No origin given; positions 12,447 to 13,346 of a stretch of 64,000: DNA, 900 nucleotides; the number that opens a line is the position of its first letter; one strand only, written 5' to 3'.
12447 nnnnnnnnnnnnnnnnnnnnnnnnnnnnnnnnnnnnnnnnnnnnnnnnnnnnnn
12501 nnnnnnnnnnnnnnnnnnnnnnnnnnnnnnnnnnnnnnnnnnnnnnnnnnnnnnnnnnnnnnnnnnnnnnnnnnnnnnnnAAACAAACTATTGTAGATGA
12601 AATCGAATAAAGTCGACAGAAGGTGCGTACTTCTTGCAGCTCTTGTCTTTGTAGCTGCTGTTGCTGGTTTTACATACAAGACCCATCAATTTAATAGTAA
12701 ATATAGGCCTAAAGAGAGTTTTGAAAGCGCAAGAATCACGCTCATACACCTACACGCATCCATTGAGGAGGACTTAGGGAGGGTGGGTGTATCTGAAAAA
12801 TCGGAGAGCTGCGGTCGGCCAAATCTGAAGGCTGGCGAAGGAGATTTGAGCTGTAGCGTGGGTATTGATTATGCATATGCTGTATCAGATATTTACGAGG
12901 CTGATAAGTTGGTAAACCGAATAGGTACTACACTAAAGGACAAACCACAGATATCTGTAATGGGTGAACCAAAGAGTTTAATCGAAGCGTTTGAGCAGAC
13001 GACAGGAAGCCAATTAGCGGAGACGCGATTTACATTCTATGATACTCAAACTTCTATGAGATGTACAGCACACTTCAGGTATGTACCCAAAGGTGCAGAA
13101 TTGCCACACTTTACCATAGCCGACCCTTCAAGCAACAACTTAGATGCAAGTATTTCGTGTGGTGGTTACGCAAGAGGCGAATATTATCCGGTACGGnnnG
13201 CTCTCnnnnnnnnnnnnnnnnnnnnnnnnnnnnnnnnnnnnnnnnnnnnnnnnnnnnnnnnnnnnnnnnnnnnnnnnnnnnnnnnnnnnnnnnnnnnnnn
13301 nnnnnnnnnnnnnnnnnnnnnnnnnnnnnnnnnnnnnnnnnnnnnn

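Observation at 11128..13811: Tandem array of four divergent paralogs encoding membrane-anchored Cys-motif proteins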

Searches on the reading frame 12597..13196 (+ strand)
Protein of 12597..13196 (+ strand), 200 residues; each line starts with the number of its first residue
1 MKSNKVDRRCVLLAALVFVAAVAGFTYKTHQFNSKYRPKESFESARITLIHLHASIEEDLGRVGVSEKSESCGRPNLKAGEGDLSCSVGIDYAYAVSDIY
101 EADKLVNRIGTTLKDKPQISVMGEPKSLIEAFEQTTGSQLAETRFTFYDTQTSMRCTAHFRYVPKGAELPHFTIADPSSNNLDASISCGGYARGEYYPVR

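Call 4: search_protein_families(library=pfam, proteins=[window:12597-13196:+], max_evalue=1)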
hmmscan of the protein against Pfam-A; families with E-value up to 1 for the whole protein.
window:12597-13196:+ (200 aa): 0 families

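Call 6: search_protein_families(library=ncbifam, proteins=[window:12597-13196:+], max_evalue=1)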
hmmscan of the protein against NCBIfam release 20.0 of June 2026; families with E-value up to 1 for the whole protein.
window:12597-13196:+ (200 aa): 1 family
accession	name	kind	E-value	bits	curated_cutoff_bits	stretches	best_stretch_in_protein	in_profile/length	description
TIGR04205.1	classIII_w_PIP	hypoth_equivalog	0.17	12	65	1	11-29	11-30/67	class III signal peptide domain-containing protein, archaeosortase D/PIP-CTERM system-associated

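Call 7: find_homologous_proteins(query=window:12597-13196:+, max_evalue=0.001)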
Query window:12597-13196:+ (200 aa): 1 proteins with E <= 0.001 among 218 candidates.
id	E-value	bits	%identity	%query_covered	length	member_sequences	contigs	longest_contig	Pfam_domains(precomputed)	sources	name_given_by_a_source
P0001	3.7e-129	446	100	100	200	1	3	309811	-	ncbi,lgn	-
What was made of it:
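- Tried and rejected: Word-indexed homolog search with p3 returned only itself (call 7).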

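Call 10: find_encoding_contigs(protein=P0001, flank=10000, max_places=6)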
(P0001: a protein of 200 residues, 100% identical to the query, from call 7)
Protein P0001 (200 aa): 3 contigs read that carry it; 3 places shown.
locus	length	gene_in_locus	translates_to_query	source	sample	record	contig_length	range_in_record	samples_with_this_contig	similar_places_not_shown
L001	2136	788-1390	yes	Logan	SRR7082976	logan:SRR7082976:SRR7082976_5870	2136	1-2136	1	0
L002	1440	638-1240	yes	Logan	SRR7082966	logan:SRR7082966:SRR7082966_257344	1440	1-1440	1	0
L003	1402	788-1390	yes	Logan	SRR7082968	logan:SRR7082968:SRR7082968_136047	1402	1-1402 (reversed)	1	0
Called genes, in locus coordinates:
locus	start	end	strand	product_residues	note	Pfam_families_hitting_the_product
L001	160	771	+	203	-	-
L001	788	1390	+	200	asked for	-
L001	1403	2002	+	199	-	-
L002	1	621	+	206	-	?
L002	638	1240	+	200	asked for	-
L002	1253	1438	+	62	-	?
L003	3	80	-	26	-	?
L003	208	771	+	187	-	-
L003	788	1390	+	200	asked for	-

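Call 13: find_related_loci(query=window:12597-13196:+, collection=genome_contigs, flank=10000)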
Query window:12597-13196:+ (200 aa) in genome_contigs; peptide patterns used: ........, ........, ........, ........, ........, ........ (x = any residue, [..] = any of these).
84 stretches matched a pattern, but none encodes a relative of the query by tblastn (E <= 1e-3).
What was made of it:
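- Tried and rejected: With p3 alone it found nothing in the representative genomes (call 13).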

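Call 18: search_protein_representatives(alignment_id=A2)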
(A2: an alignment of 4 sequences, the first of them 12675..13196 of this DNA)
Query: 4 sequences, 162 profile positions. Proteins with E-value up to 0.001 (for the whole library): 490; up to 1e-10: 173; up to 1e-30: 4. The best 150 are listed.
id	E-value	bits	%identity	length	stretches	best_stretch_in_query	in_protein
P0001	1.3e-69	249.6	-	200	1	1-162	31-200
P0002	5.9e-67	240.9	-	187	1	1-162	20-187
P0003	1.5e-61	223.3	-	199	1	1-162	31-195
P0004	1.3e-43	165.0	-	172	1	4-159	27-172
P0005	1.4e-28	116.1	-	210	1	7-162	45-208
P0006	1.0e-27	113.3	-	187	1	7-162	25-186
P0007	1.6e-24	102.9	-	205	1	9-161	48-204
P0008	2.9e-23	98.8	-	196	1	6-162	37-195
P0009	4.2e-23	98.3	-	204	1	8-161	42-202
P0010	8.6e-23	97.3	-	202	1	5-159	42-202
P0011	4.4e-22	95.0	-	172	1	8-161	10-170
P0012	6.2e-22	94.5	-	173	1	8-159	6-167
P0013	6.6e-21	91.2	-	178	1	8-162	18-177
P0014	2.0e-20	89.6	-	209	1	5-162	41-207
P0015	3.2e-20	89.0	-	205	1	6-162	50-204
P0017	2.1e-19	86.3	-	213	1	8-161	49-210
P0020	7.2e-19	84.5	-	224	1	6-161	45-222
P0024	3.8e-18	82.2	-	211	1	8-160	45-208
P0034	5.7e-17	78.4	-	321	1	7-159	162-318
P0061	8.2e-15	71.4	-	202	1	8-162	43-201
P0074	3.7e-14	69.2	-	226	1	10-160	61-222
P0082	8.9e-14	68.0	-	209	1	6-159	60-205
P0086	9.7e-14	67.9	-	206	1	9-160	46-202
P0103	2.7e-13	66.4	-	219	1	9-159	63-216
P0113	5.3e-13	65.5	-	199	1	8-161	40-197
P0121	1.0e-12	64.6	-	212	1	9-159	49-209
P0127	1.7e-12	63.8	-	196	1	9-159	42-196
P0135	2.6e-12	63.2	-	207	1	9-161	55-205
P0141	4.1e-12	62.6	-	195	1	8-159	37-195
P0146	6.4e-12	62.0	-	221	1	7-160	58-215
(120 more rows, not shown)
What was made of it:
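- On Uncharacterised Saccharimonadales lipase-partner family (defined here by profile A3): The original four-sequence profile recovered 490 clusters (call 18).
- The family is real and large: 490 clusters at E<=1e-3 and 173 at E<=1e-10, and nearly all of the best 150 are full-length matches of 165-230 aa (call 18).
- Tried and rejected: The exhaustive profile search was what revealed the family (call 18).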

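Call 21: find_homologous_proteins(query=A3, max_evalue=0.001)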
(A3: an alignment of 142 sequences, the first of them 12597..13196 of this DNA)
Query A3 (142 sequences) (200 aa, profile of the alignment): 9 proteins with E <= 0.001 among 4656 candidates.
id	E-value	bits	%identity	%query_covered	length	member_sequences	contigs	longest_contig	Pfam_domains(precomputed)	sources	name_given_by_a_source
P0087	7.3e-60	220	21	95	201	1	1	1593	-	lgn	-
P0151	1.0e-58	216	27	83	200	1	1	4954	-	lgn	-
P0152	5.4e-56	207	26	84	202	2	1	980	-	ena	-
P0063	4.6e-47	178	24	85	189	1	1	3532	-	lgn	-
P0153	1.3e-43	167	25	95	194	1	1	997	-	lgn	-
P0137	8.3e-39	151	20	79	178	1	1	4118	-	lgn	-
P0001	2.3e-37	147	100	100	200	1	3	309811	-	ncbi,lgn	-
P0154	3.0e-33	133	23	95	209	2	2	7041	-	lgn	-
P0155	3.9e-31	126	24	93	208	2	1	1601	-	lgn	-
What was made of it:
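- Tried and rejected: With the 142-sequence alignment it returned only 9 proteins (call 21).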

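Call 23: search_protein_families(library=pfam, alignment_id=A3, max_evalue=0.01)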
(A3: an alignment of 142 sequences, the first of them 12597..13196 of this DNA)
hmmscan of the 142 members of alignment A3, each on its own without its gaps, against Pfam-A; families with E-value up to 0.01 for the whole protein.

A. member 1, window:12597-13196:+ (200 aa): 0 families

B. families by the number of members that match (of 142 scanned): 11 families
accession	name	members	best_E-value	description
PF09976.15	TPR_21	5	0.0019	Tetratricopeptide repeat-like domain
PF04277.18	OAD_gamma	1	0.00078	Oxaloacetate decarboxylase, gamma chain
PF13994.11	PgaD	1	0.0012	PgaD-like protein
PF13677.11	MotB_plug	1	0.0019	Membrane MotB of proton-channel complex MotA/MotB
PF16016.11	VASt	1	0.003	VAD1 Analog of StAR-related lipid transfer domain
PF04612.17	T2SSM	1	0.0032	Type II secretion system (T2SS), protein M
PF13314.11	DUF4083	1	0.0032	Domain of unknown function (DUF4083)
PF14155.11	DUF4307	1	0.0038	Domain of unknown function (DUF4307)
PF06103.16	DUF948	1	0.0044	Bacterial protein of unknown function (DUF948)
PF00558.24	Vpu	1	0.0089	Vpu protein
PF16996.10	Asp4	1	0.0093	Accessory secretory protein Sec Asp4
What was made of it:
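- On TilA / DUF576 tandem lipoproteins: No DUF576 hit (calls 4, 23).
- On PilN/PilO/GspM bitopic pilus-assembly proteins: T2SSM matched 1 of 142 members at 3e-3 (call 23).
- Closest known: TilA. Different: There is no sequence relationship (no DUF576 hit; calls 4, 23).
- There is no Pfam Lipase_chap match (call 23).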

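Call 24: search_solved_structures(query=A3, max_evalue=10)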
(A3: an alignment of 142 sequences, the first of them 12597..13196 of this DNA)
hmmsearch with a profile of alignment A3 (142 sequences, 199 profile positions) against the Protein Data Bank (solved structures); distinct sequences matched with E-value up to 10: 2.
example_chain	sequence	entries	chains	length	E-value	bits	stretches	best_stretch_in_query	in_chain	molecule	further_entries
9egp_A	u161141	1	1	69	0.11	15.4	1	14-58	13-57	Geopilin domain 1 protein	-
6b87_A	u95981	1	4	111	0.93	12.4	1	11-43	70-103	TMHC2_E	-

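Call 27: predict_structure(alignment_id=A3)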
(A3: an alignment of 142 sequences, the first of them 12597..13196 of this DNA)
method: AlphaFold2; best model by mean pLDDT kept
length: 200 residues; sequences in the alignment: 142
mean_pLDDT: 92.2   pTM: 0.82
mean pLDDT of the five models: 92.2, 91.2, 91.1, 91.0, 90.6
residues with pLDDT >= 90: 163; 70-90: 25; 50-70: 12; < 50: 0
segments of 3 or more residues with pLDDT < 50: none
pLDDT, mean of each block of 10 residues (from residue 1): 84 97 95 92 97 97 95 97 98 96 95 95 68 73 94 96 91 91 97 97
secondary structure, 60 per line:
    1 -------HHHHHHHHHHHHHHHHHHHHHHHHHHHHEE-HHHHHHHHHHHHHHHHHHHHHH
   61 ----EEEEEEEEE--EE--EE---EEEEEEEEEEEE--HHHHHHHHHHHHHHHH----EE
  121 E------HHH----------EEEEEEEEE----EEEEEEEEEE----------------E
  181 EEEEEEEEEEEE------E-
elements in order: H8-35 H39-60 E65-73 E85-96 H99-114 E119-121 E141-149 E154-163 E180-192
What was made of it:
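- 12597..13199 (+): p3, family member (200 aa), R-type motif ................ It is the likely cognate partner of the window's hydrolase. AlphaFold pLDDT 92.2, pTM 0.82 (call 27).
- Closest known: Lipase-specific foldases. Different: Here the partner precedes an SGNH enzyme, is alpha+beta with conserved cysteines, and gives no Pfam match (calls 23, 27).
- Checked: The helix after the motif is in the AlphaFold model (residues 99-114, call 27).
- The globular domain begins about 3 residues after the transmembrane helix, so it sits at the membrane surface (call 27). The ectodomain is small and sits close to the membrane (call 27), so it is poorly placed to reach a host cell through the epibiont's own wall.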

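Call 29: fold_search(model_id=the predicted structure, library=pdb)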
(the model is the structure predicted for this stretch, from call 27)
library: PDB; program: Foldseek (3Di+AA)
matches with E <= 10: 890; with E <= 0.001: 0
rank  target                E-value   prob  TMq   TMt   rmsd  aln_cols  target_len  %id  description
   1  4ol4                  1.9e-03  0.90  0.28  0.30   8.0       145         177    8  Crystal structure of secreted proline rich antigen MTC28 (Rv0040c) from Mycobacterium tuberculosis (released 2015-01-28)
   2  7by6_A                3.2e-03  0.69  0.23  0.17  10.5       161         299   10  Plasmodium vivax cytoplasmic Phenylalanyl-tRNA synthetase in complex with BRD1389 (released 2020-11-04)
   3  4pws                  3.6e-03  0.90  0.29  0.32  10.7       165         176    8  Crystal structure of secreted proline rich antigen MTC28 (Rv0040c) at 2.15 A with bound chloride from Mycobacterium tube (released 2015-03-25)
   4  6iez                  1.4e-02  0.20  0.19  0.17  18.0       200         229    8  Crystal structure of CERT START domain in complex with compound B16 (released 2019-02-27)
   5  3h3q_B                1.5e-02  0.75  0.30  0.27  13.3       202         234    7  Crystal structure of the CERT START domain in complex with HPA-13 (released 2010-03-02)
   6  2e3r_A                1.6e-02  0.72  0.31  0.28  12.8       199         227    6  Crystal structure of CERT START domain in complex with C18-ceramide (P1) (released 2007-12-18)
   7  5zyh                  1.6e-02  0.21  0.20  0.19  18.4       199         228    8  Crystal structure of CERT START domain in complex with compound E5 (released 2019-02-27)
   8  2e3m                  2.1e-02  0.57  0.29  0.26  12.8       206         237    7  Crystal structure of CERT START domain (released 2007-12-18)
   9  8v55_B                2.2e-02  0.23  0.22  0.14  12.7       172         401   12  Human mitochondrial DNA polymerase gamma bound to a replication fork in an open conformation (released 2024-07-10)
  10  5jjd_B                2.3e-02  0.54  0.30  0.27  15.0       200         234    6  crystal structure of the ceramide transfer protein PH and START domain complex (released 2017-07-05)
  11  9y4c_C                2.3e-02  0.54  0.26  0.17  10.4       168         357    7  Strand displacement state I of Human mitochondrial DNA polymerase gamma ternary complex (released 2026-02-18)
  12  3h3q_A                2.5e-02  0.47  0.28  0.24  14.8       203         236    7  Crystal structure of the CERT START domain in complex with HPA-13 (released 2010-03-02)
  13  6e5d                  2.6e-02  0.69  0.30  0.34  10.0       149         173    9  Crystal structure of LpqN involved in cell envelope biogenesis of Mycobacterium tuberculosis (released 2019-07-24)
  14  2odr_D                2.6e-02  0.44  0.24  0.14  10.1       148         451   14  Methanococcus Maripaludis Phosphoseryl-tRNA synthetase (released 2007-02-13)
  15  8v55_C                2.6e-02  0.28  0.22  0.14  10.5       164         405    8  Human mitochondrial DNA polymerase gamma bound to a replication fork in an open conformation (released 2024-07-10)
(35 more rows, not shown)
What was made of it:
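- On MTC28/LpqN-like fold: TM-score 0.28-0.34, rmsd 8-11 A (call 29).
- On PilN/PilO/GspM bitopic pilus-assembly proteins: PilO 3JC8 gave E 5e-2 and TM-score 0.26 (call 29).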

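Call 33: find_related_loci(query=A4, collection=metagenome_contigs, flank=10000)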
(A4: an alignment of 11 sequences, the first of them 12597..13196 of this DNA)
Query A4 (200 aa) in metagenome_contigs; peptide patterns used: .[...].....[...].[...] (x = any residue, [..] = any of these).
53 stretches matched a pattern; 2 encode a relative of the query (tblastn E <= 1e-3); 2 distinct loci.
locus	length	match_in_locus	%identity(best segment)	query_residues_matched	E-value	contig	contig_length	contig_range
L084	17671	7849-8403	28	4-198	7e-20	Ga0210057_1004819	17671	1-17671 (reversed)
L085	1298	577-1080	23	16-198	6e-10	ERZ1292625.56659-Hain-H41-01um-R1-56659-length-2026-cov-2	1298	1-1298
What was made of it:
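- Tried and rejected: A subset alignment gave only 2 metagenome loci (call 33).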

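Call 38: search_protein_families(library=pfam, proteins=[L084:3423-5426:+, L084:5444-5827:+, L084:5918-6613:+, L084:6633-7232:+, L084:7807-8409:+, L084:8489-11386:+, L084:11474-12757:+, L084:12808-13908:-, L084:13936-14880:+, L084:2522-3157:+], max_evalue=0.001)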
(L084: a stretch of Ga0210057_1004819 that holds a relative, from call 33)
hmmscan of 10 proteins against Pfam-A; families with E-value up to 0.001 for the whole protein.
L084:3423-5426:+ (668 aa): 5 families
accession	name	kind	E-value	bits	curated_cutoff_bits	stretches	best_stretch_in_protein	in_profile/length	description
PF00122.25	E1-E2_ATPase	-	7.5e-51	172.7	28.1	1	156-333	2-180/181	E1-E2 ATPase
PF00702.32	Hydrolase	-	3.6e-37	129.1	26.4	1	351-569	2-191/191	haloacid dehalogenase-like hydrolase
PF08282.18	Hydrolase_3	-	1.9e-07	31.6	20.9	1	543-598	197-252/255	haloacid dehalogenase-like hydrolase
PF13419.12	HAD_2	-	9.9e-05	23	23.8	1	491-570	83-173/178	Haloacid dehalogenase-like hydrolase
PF12710.13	HAD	-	0.00023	22.1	27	1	483-565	81-188/189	haloacid dehalogenase-like hydrolase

L084:5444-5827:+ (128 aa): 1 family
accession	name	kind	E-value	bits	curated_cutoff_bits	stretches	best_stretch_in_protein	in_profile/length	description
PF01329.24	Pterin_4a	-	1.2e-31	109.1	26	1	31-118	2-90/91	Pterin 4 alpha carbinolamine dehydratase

L084:5918-6613:+ (232 aa): 2 families
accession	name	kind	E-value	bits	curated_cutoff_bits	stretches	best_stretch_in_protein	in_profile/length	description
PF07963.17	N_methyl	-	5.7e-05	23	21.2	1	14-35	2-23/27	Prokaryotic N-terminal methylation motif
PF18933.6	PsbP_2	-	0.00019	21.9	27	0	66-224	28-179/184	PsbP-like protein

L084:6633-7232:+ (200 aa): 1 family
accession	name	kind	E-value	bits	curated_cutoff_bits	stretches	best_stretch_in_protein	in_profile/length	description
PF07963.17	N_methyl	-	0.00046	20.1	21.2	1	3-23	2-22/27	Prokaryotic N-terminal methylation motif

L084:7807-8409:+ (201 aa): 0 families

L084:8489-11386:+ (966 aa): 1 family
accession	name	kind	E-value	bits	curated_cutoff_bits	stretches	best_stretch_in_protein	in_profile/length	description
PF13472.12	Lipase_GDSL_2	-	6.3e-13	50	32.9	1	346-618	1-178/178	GDSL-like Lipase/Acylhydrolase family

L084:11474-12757:+ (428 aa): 3 families
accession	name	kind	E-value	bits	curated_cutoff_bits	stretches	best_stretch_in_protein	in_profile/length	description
PF07690.21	MFS_1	-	3.1e-32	112.3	33.4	1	16-370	1-346/347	Major Facilitator Superfamily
PF05977.19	MFS_3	-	2e-14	53.4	27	1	8-409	7-395/524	Transmembrane secretion effector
PF01770.24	Folate_carrier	-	0.00038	19.8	27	1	213-350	231-373/412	Reduced folate carrier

L084:12808-13908:- (366 aa): 0 families

L084:13936-14880:+ (315 aa): 1 family
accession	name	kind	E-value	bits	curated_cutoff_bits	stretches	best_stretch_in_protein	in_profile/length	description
PF01522.26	Polysacc_deac_1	-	7.5e-28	97.4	23.1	1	133-253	2-123/124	Polysaccharide deacetylase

L084:2522-3157:+ (212 aa): 2 families
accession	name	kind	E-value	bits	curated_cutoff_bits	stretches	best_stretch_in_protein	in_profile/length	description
PF03713.19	DUF305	-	2.7e-55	187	27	2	52-193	1-150/151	Domain of unknown function (DUF305)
PF13628.12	DUF4142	-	1.3e-14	55.1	27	1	52-180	3-125/138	Domain of unknown function (DUF4142)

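Call 41: find_encoding_contigs(protein=P0154, flank=10000, max_places=4)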
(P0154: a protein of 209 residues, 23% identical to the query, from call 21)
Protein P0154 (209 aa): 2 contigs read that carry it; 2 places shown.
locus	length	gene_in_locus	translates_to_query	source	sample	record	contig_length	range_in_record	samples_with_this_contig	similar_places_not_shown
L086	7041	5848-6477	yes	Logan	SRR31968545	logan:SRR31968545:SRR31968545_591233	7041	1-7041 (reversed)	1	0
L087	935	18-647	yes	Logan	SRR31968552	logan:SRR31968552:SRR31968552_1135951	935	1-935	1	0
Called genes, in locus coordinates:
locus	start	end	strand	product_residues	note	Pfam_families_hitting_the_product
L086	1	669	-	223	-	?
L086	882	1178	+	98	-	PF01797:Y1_Tnp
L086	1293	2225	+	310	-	PF01073:3Beta_HSD (weak), PF01370:Epimerase, PF04321:RmlD_sub_bind, PF13460:NAD_binding_10, PF16363:GDP_Man_Dehyd, PF07993:NAD_binding_4 (weak)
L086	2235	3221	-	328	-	PF01370:Epimerase, PF04321:RmlD_sub_bind, PF16363:GDP_Man_Dehyd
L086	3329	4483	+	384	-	PF20706:GT4-conflict (weak), PF00534:Glycos_transf_1, PF13692:Glyco_trans_1_4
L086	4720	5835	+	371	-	PF13439:Glyco_transf_4, PF20706:GT4-conflict (weak), PF00534:Glycos_transf_1, PF13692:Glyco_trans_1_4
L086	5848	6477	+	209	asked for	-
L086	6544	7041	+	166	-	?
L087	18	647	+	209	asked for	-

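Call 42: find_encoding_contigs(protein=P0005, flank=10000, max_places=4)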
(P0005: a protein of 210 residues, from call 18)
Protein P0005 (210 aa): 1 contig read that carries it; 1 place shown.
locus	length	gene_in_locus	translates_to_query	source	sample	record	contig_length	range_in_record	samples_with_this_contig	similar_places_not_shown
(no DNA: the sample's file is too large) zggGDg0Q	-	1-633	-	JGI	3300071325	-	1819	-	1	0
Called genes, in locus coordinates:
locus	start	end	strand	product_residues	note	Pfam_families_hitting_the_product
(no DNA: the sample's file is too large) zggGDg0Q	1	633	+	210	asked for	?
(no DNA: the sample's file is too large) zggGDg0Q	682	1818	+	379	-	?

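Call 43: find_encoding_contigs(protein=P0006, flank=10000, max_places=4)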
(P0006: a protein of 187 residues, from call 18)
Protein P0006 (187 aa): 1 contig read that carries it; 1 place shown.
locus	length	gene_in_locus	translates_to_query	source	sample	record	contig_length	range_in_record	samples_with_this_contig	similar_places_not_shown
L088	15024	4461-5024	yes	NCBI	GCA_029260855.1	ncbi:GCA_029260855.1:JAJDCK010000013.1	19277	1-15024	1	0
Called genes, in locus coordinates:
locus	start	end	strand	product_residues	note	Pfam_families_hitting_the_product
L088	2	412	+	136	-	?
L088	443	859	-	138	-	-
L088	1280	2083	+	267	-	-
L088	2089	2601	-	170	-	-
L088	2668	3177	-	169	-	-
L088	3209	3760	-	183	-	-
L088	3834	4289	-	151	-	-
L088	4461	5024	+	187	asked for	-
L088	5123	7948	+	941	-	PF00657:Lipase_GDSL, PF13472:Lipase_GDSL_2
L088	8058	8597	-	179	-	PF13083:KH_KhpA-B (weak), PF01424:R3H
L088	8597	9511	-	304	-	PF02096:60KD_IMP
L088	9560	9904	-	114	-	PF00825:Ribonuclease_P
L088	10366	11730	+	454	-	PF11638:DnaA_N, PF00308:Bac_DnaA, PF01695:IstB_IS21, PF00004:AAA (weak), PF08299:Bac_DnaA_C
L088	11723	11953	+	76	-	-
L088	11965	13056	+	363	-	PF00712:DNA_pol3_beta, PF02767:DNA_pol3_beta_2, PF02768:DNA_pol3_beta_3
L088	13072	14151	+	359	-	PF02463:SMC_N, PF13175:AAA_15, PF13476:AAA_23, PF13304:AAA_21 (faint)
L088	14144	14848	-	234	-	-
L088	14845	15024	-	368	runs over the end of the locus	PF05257:CHAP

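Call 53: predict_structure(alignment_id=A5)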
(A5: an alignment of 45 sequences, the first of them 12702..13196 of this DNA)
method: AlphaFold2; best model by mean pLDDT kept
length: 165 residues; sequences in the alignment: 45
mean_pLDDT: 88.1   pTM: 0.83
mean pLDDT of the five models: 88.1, 87.8, 87.7, 87.7, 87.0
residues with pLDDT >= 90: 96; 70-90: 57; 50-70: 12; < 50: 0
segments of 3 or more residues with pLDDT < 50: none
pLDDT, mean of each block of 10 residues (from residue 1): 87 94 94 93 77 96 95 91 79 74 76 86 93 86 95 93 90
secondary structure, 60 per line:
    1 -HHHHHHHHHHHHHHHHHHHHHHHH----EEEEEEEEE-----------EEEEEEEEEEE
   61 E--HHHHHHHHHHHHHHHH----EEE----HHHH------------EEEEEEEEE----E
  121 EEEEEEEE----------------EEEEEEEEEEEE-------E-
elements in order: H2-25 E30-38 E50-61 H64-79 E84-86 H91-94 E107-115 E120-128 E145-156
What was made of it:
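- On Lipase-specific foldase (Pfam PF03280 Lipase_chap): The AlphaFold models show two helices plus a sheet of six to seven strands (calls 27, 53).
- The predicted fold is alpha+beta rather than the all-helical Lif scaffold (calls 27, 53).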
